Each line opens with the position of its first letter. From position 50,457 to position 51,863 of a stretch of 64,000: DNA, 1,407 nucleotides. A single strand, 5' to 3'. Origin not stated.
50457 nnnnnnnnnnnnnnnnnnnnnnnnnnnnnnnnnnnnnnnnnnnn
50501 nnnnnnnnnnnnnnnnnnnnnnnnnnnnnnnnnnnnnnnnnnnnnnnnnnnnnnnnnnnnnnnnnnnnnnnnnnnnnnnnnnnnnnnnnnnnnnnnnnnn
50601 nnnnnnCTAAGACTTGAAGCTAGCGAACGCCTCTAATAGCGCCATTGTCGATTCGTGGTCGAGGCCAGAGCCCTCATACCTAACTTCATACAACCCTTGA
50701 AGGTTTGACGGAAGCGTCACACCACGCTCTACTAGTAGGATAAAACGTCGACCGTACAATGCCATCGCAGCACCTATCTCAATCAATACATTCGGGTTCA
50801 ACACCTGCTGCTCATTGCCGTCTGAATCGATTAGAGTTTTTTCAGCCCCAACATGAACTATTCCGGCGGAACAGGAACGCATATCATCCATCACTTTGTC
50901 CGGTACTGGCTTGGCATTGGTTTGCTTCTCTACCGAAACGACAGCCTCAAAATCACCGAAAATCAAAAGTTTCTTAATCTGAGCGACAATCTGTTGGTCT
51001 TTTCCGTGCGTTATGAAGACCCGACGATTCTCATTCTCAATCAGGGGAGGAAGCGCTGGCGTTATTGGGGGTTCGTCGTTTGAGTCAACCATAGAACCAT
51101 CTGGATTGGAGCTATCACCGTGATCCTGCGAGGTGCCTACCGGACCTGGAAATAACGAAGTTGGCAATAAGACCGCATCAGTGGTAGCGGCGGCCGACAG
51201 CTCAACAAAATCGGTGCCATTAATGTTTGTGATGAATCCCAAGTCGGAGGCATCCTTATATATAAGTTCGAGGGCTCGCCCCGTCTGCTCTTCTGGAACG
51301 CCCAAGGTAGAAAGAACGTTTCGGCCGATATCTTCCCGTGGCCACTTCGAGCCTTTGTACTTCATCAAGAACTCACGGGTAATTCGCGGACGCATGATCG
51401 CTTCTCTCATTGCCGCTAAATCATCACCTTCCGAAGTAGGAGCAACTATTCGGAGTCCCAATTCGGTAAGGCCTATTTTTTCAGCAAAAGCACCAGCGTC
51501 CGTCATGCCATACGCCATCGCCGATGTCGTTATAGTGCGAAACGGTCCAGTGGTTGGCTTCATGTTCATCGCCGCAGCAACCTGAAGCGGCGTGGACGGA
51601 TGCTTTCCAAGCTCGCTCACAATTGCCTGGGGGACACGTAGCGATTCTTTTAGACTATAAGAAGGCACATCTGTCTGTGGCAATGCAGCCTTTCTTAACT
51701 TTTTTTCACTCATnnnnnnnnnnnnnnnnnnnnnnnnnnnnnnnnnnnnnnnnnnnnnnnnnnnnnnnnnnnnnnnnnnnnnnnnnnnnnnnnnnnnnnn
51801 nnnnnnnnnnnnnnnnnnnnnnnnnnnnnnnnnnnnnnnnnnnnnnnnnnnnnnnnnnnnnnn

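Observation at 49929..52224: COG4271-type TIR-like protein plus Cys-rich partner in an AT-rich islet bounded by two tRNA-Ala genes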

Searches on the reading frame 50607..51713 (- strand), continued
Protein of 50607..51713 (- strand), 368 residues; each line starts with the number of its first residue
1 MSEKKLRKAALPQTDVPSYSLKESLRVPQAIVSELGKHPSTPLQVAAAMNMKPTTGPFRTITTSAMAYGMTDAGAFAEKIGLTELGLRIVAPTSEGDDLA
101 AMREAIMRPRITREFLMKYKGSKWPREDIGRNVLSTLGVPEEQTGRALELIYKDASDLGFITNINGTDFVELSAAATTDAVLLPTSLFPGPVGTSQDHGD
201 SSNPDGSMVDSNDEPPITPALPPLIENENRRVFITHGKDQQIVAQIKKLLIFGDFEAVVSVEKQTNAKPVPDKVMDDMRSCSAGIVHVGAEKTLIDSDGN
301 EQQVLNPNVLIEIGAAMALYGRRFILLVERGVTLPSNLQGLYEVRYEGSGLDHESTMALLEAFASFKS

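Call 23: find_related_loci(query=A1, collection=genome_contigs, flank=10000)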
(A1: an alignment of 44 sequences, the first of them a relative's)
Query A1 (368 aa) in genome_contigs; peptide patterns used: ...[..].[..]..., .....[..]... (x = any residue, [..] = any of these).
473 stretches matched a pattern; 443 encode a relative of the query (tblastn E <= 1e-3); the best 80 are kept; 80 distinct loci.
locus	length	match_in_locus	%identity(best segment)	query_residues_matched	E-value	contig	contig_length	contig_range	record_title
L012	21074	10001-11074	56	13-367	2e-126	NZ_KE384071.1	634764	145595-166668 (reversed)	Solirubrobacter soli DSM 22325 G569DRAFT_scaffold00004.4, whole genome shotgun sequence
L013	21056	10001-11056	55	7-367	3e-124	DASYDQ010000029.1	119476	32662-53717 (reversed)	MAG TPA_asm: Pseudolysinimonas sp. isolate SMAG_U4963 k141_180026, whole genome shotgun sequence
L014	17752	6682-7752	54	7-367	3e-123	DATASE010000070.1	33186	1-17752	MAG TPA_asm: Solirubrobacteraceae bacterium isolate SMAG_U5512 k141_2089722, whole genome shotgun sequence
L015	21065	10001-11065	55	7-367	1e-122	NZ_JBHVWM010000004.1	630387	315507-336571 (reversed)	Leifsonia sp. NPDC058230 NPDC058230_T35_H10.ctg-0004, whole genome shotgun sequence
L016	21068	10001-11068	52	7-368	1e-121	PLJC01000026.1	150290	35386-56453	MAG: Actinomycetota bacterium isolate palsa_556 73.20110800_P2D.27_contig_1980, whole genome shotgun sequence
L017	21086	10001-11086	56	7-367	9e-122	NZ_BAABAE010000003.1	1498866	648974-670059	Leifsonella bigeumensis strain JCM 16949 sequence3, whole genome shotgun sequence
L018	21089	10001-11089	53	4-368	2e-120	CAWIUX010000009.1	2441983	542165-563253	MAG: uncultured Actinomycetes bacterium isolate MFD01561.bin.2.29 genome assembly, contig: contig_674, whole genome shot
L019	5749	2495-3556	53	2-368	3e-120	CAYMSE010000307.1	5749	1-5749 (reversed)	MAG TPA_asm: uncultured Oleiharenicola sp. isolate binchicken_co84_464 genome assembly, contig: k141_1820657, whole geno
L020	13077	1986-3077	51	5-368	2e-119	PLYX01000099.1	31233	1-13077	MAG: Solirubrobacterales bacterium isolate palsa_744 73.20120700_P3D.216_contig_38295, whole genome shotgun sequence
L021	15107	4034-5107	53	7-368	8e-119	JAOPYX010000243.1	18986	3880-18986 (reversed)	MAG: Actinomycetes bacterium isolate RYN_239 scaffold_60242, whole genome shotgun sequence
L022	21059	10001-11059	55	4-355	1e-118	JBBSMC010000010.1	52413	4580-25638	MAG: Solirubrobacterales bacterium isolate LS5_sbin.18 LS5_sbin.18_K_141678_L_52413_cov_50.1273, whole genome shotgun se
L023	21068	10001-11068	53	2-367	1e-117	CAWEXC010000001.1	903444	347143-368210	MAG: uncultured Solirubrobacterales bacterium isolate MFD06092.bin.2.129 genome assembly, contig: contig_25798, whole ge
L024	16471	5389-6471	52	8-368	4e-118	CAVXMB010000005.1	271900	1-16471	MAG: uncultured Actinomycetota bacterium isolate MFD09206.bin.2.162 genome assembly, contig: contig_20128, whole genome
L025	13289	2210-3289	52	5-367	1e-117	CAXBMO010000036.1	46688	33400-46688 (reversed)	MAG TPA_asm: uncultured bacterium isolate ERR2762122_binner12_Refined_132 genome assembly, contig: ERZ3421826.1227, whol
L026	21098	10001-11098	54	2-367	3e-117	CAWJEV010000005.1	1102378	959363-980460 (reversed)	MAG: uncultured Solirubrobacterales bacterium isolate MFD09222.bin.1.130 genome assembly, contig: contig_56941, whole ge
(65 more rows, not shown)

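Call 24: find_related_loci(query=A1, collection=viral_contigs, flank=10000)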
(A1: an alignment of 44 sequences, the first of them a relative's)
Query A1 (368 aa) in viral_contigs; peptide patterns used: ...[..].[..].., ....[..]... (x = any residue, [..] = any of these).
59 stretches matched a pattern; 3 encode a relative of the query (tblastn E <= 1e-3); 3 distinct loci.
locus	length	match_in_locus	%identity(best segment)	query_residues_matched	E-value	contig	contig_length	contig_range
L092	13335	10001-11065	43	7-367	4e-92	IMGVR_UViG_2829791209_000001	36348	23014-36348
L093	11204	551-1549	30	13-366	1e-48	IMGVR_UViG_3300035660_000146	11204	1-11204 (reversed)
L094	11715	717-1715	30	13-366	1e-48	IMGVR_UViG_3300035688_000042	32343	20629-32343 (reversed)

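Call 30: predict_structure(alignment_id=A1)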
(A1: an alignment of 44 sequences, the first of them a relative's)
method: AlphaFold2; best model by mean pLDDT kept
length: 368 residues; sequences in the alignment: 44
mean_pLDDT: 85.4   pTM: 0.51
mean pLDDT of the five models: 85.4, 84.6, 84.6, 84.0, 83.6
residues with pLDDT >= 90: 252; 70-90: 51; 50-70: 16; < 50: 49
segments of 3 or more residues with pLDDT < 50: 176-203, 205-214, 217-226
pLDDT, mean of each block of 10 residues (from residue 1): 74 94 98 98 98 97 98 98 98 96 97 98 98 97 97 97 97 62 39 38 41 48 55 86 95 92 65 91 93 88 87 93 94 89 93 95 86
secondary structure, 60 per line:
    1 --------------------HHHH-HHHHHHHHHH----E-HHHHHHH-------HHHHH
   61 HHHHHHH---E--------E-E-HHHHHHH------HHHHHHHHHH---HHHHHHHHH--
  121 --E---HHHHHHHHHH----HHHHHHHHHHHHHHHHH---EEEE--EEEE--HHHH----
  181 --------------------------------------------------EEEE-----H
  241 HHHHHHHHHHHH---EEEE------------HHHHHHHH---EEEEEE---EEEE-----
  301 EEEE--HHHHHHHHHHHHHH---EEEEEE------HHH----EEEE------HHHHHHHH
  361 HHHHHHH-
elements in order: H21-24 H26-35 H42-48 H56-67 H84-90 H97-106 H110-118 H127-136 H141-157 E161-164 E167-170 H173-176 E231-234 H240-252 E256-259 H272-279 E283-288 E292-295 E301-304 H307-320 E324-329 E343-346 H353-367

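Call 33: fold_search(model_id=the predicted structure, library=pdb)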
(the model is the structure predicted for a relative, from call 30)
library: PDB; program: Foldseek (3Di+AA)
matches with E <= 10: 1250; with E <= 0.001: 9
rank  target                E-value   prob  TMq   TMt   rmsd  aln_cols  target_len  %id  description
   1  7un8_A                4.0e-05  1.00  0.28  0.34   4.6       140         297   15  SfSTING with c-di-GMP single fiber (released 2022-07-27)
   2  9lmq_D                5.5e-05  1.00  0.28  0.33   6.2       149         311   18  Cryo-EM structure of TIR-STING/c-di-GMP complex (released 2025-08-27)
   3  9lmq_B                8.0e-05  1.00  0.27  0.32   6.1       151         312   17  Cryo-EM structure of TIR-STING/c-di-GMP complex (released 2025-08-27)
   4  7un8_C                1.8e-04  1.00  0.27  0.33   4.6       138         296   15  SfSTING with c-di-GMP single fiber (released 2022-07-27)
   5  7un8_E                1.8e-04  1.00  0.27  0.33   4.6       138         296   15  SfSTING with c-di-GMP single fiber (released 2022-07-27)
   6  9lmq_A                3.5e-04  1.00  0.27  0.32   6.4       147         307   18  Cryo-EM structure of TIR-STING/c-di-GMP complex (released 2025-08-27)
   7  9lmr_C                6.8e-04  1.00  0.26  0.30   7.0       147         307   19  Cryo-EM structure of TIR-STING/c-di-GMP complex fiber (released 2025-08-27)
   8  9lmr_B                7.2e-04  1.00  0.28  0.33   6.5       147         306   18  Cryo-EM structure of TIR-STING/c-di-GMP complex fiber (released 2025-08-27)
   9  9lmr_F                8.9e-04  1.00  0.29  0.35   6.2       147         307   16  Cryo-EM structure of TIR-STING/c-di-GMP complex fiber (released 2025-08-27)
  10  4m1y_B                1.3e-03  1.00  0.22  0.42   7.8       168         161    7  Crystal Structure of small molecule vinylsulfonamide 15 covalently bound to K-Ras G12C (released 2013-11-27)
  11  9lmr_A                1.7e-03  1.00  0.26  0.30   6.5       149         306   21  Cryo-EM structure of TIR-STING/c-di-GMP complex fiber (released 2025-08-27)
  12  4m1y_A                2.3e-03  1.00  0.23  0.45   6.9       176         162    7  Crystal Structure of small molecule vinylsulfonamide 15 covalently bound to K-Ras G12C (released 2013-11-27)
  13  7ms2_B                2.8e-03  1.00  0.25  0.13   6.5       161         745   14  Three-dimensional structure of a GH3 Beta-glucosidase from Clostridium thermocellum in complex with glycerol (released 2022-05-18)
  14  7lz5                  3.0e-03  1.00  0.23  0.44   7.1       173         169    6  Crystal structure of oncogenic KRAS Q61E GMPPCP-bound (released 2022-03-16)
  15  4lyh_A                3.0e-03  1.00  0.23  0.42   7.9       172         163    8  Crystal Structure of small molecule vinylsulfonamide 9 covalently bound to K-Ras G12C (released 2013-11-27)
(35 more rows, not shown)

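Call 38: search_protein_families(library=phrogs, proteins=[window:50607-51713:-], max_evalue=1)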
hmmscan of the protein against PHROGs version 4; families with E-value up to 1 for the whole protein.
window:50607-51713:- (368 aa): 1 family
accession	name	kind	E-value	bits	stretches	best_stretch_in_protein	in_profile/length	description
phrog_16442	-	unknown function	7.8e-05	23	1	228-347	144-265/287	-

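Call 62: find_encoding_contigs(protein=P0003, flank=7000, max_places=2)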
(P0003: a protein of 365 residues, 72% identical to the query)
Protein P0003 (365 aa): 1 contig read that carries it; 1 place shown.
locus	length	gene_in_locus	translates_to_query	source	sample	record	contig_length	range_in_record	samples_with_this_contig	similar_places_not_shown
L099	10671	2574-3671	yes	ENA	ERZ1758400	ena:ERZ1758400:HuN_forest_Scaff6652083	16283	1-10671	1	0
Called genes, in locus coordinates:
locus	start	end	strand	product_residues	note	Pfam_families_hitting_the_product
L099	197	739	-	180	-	PF13671:AAA_33 (faint), PF13207:AAA_17 (weak)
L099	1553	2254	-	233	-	-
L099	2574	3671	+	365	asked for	PF10137:CAP12-PCTIR_TIR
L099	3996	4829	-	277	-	PF00248:Aldo_ket_red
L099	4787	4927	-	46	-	-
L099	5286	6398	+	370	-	PF13458:Peripla_BP_6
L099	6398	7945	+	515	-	PF00512:HisKA (faint), PF02518:HATPase_c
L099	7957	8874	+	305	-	PF13622:4HBT_3, PF20789:4HBT_3C, PF02551:Acyl_CoA_thio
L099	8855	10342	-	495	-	PF04185:Phosphoesterase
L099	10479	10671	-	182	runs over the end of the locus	PF00857:Isochorismatase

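Call 63: find_encoding_contigs(protein=P0010, flank=7000, max_places=2)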
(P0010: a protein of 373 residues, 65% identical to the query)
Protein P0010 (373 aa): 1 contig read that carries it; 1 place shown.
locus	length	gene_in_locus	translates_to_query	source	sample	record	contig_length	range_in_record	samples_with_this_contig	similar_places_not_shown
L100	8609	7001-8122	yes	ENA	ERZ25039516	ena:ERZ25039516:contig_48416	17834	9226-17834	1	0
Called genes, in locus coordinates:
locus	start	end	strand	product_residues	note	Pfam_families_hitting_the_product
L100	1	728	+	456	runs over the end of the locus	PF00070:Pyr_redox (faint), PF07992:Pyr_redox_2, PF22366:NDH2_C (weak)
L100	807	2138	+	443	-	PF02353:CMAS, PF01135:PCMT (weak), PF13489:Methyltransf_23, PF08241:Methyltransf_11, PF08242:Methyltransf_12, PF13649:Methyltransf_25, PF13847:Methyltransf_31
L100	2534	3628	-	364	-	PF01548:DEDD_Tnp_IS110, PF02371:Transposase_20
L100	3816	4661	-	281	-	PF13011:LZ_Tnp_IS481 (weak), PF13384:HTH_23, PF13518:HTH_28, PF13565:HTH_32, PF00665:rve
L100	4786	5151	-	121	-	-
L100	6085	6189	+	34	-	-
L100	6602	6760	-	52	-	-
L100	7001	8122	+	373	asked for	PF10137:CAP12-PCTIR_TIR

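Call 90: search_protein_families(library=padloc, alignment_id=A6, max_evalue=0.00001)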
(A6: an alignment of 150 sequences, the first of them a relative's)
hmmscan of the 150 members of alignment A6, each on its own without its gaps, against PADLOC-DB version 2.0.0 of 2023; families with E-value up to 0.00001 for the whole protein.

A. member 1, L012:9348-9854:+ (169 aa): 0 families

B. families by the number of members that match (of 150 scanned): 107 families (the first 25 are shown)
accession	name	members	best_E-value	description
PDLC04892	PDC-S06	3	6.8e-57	-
PDLC04135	mad3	3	5.1e-54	mads_3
PDLC02980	AriA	3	1.5e-18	-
PDLC00102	GajA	3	1.4e-08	AAA ATPase domain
PDLC02335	AbiLi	3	3.1e-07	AbiLi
PDLC04042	PD-T4-6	2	2.6e-36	-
PDLC04138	mad6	2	2e-35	mads_6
PDLC04053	PD-T4-6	2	2.8e-31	-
PDLC04047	PD-T4-6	2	1.4e-30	-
PDLC04054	PD-T4-6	2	2.6e-30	-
PDLC04057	PD-T4-6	2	1.5e-26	-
PDLC04060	PD-T4-6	2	2.6e-26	-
PDLC03920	MkoA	2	3e-26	-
PDLC04041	PD-T4-6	2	5.7e-26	-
PDLC04061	PD-T4-6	2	9.7e-25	-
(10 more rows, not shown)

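Call 91: search_protein_families(library=pfam, alignment_id=A6, max_evalue=0.00001)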
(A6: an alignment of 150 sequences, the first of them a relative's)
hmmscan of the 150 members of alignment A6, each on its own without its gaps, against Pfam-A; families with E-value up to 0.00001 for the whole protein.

A. member 1, L012:9348-9854:+ (169 aa): 0 families

B. families by the number of members that match (of 150 scanned): 101 families (the first 25 are shown)
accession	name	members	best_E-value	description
PF00589.27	Phage_integrase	6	9.1e-31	Phage integrase family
PF13304.12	AAA_21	3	7.5e-18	AAA domain, putative AbiEii toxin, Type IV TA system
PF02463.25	SMC_N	3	2.6e-13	RecF/RecN/SMC N terminal domain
PF00005.33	ABC_tran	2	8.8e-53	ABC transporter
PF00069.31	Pkinase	2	4.3e-31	Protein kinase domain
PF14072.11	DndB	2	4.6e-31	DNA-sulfur modification-associated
PF00717.28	Peptidase_S24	2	1.3e-29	Peptidase S24-like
PF01926.29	MMR_HSR1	2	4.5e-29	50S ribosome-binding GTPase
PF04055.27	Radical_SAM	2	1.4e-18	Radical SAM superfamily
PF07714.23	PK_Tyr_Ser-Thr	2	6.5e-18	Protein tyrosine and serine/threonine kinase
PF12848.13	ABC_tran_Xtn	2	1.9e-15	ABC transporter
PF13649.12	Methyltransf_25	2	4.6e-14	Methyltransferase domain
PF08242.18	Methyltransf_12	2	1e-13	Methyltransferase domain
PF08241.18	Methyltransf_11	2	9e-13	Methyltransferase domain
PF13489.12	Methyltransf_23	2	6e-10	Methyltransferase domain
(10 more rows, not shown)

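Call 93: search_protein_families(library=padloc, alignment_id=A7, max_evalue=0.00001)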
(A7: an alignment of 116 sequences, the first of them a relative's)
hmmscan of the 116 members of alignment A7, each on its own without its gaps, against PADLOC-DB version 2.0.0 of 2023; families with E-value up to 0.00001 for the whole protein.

A. member 1, L012:19538-20062:- (174 aa): 0 families

B. families by the number of members that match (of 116 scanned): 18 families
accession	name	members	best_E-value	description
PDLC04135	mad3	2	2.9e-29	mads_3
PDLC01991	CARF_m8--CARF_LolE_TM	1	1.4e-11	-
PDLC04140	mad8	1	2.1e-10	mads_8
PDLC00278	PtuA1|PtuA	1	9.5e-08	AAA ATPase domain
PDLC04184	HEC-01A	1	1.7e-07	-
PDLC04039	PD-T4-6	1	1.8e-07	-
PDLC04213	HEC-02A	1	2.3e-07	-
PDLC00271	PtuA1|PtuA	1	2.5e-07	AAA ATPase domain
PDLC04393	PDC-M07A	1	3.3e-07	-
PDLC00069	GajA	1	9.8e-07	AAA ATPase domain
PDLC02336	AbiLi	1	1.2e-06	AbiLi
PDLC02913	ATPase_I-A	1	2e-06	-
PDLC00298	PtuA1|PtuA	1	3.1e-06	AAA ATPase domain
PDLC00310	PtuA1|PtuA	1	3.1e-06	AAA ATPase domain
PDLC04392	PDC-M07A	1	3.8e-06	-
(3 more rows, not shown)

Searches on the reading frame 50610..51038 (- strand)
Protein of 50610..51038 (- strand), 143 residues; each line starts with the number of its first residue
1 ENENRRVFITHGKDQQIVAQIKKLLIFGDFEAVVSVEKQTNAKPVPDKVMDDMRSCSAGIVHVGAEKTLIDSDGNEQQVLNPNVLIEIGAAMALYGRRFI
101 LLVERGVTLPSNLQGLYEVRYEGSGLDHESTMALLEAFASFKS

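Call 73: search_solved_structures(query=A4, max_evalue=10, show_alignments=5)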
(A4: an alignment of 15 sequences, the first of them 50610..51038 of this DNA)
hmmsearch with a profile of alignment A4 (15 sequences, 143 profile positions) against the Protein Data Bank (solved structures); distinct sequences matched with E-value up to 10: 3.
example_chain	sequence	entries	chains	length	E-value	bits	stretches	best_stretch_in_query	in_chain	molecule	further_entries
8jsj_A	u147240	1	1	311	1.5e-06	31.4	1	48-125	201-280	PycTIR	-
7un8_A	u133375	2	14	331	0.039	17.1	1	4-137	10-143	CD-NTase-associated protein 12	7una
9lmq_A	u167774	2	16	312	1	12.5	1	65-122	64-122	CD-NTase-associated protein 12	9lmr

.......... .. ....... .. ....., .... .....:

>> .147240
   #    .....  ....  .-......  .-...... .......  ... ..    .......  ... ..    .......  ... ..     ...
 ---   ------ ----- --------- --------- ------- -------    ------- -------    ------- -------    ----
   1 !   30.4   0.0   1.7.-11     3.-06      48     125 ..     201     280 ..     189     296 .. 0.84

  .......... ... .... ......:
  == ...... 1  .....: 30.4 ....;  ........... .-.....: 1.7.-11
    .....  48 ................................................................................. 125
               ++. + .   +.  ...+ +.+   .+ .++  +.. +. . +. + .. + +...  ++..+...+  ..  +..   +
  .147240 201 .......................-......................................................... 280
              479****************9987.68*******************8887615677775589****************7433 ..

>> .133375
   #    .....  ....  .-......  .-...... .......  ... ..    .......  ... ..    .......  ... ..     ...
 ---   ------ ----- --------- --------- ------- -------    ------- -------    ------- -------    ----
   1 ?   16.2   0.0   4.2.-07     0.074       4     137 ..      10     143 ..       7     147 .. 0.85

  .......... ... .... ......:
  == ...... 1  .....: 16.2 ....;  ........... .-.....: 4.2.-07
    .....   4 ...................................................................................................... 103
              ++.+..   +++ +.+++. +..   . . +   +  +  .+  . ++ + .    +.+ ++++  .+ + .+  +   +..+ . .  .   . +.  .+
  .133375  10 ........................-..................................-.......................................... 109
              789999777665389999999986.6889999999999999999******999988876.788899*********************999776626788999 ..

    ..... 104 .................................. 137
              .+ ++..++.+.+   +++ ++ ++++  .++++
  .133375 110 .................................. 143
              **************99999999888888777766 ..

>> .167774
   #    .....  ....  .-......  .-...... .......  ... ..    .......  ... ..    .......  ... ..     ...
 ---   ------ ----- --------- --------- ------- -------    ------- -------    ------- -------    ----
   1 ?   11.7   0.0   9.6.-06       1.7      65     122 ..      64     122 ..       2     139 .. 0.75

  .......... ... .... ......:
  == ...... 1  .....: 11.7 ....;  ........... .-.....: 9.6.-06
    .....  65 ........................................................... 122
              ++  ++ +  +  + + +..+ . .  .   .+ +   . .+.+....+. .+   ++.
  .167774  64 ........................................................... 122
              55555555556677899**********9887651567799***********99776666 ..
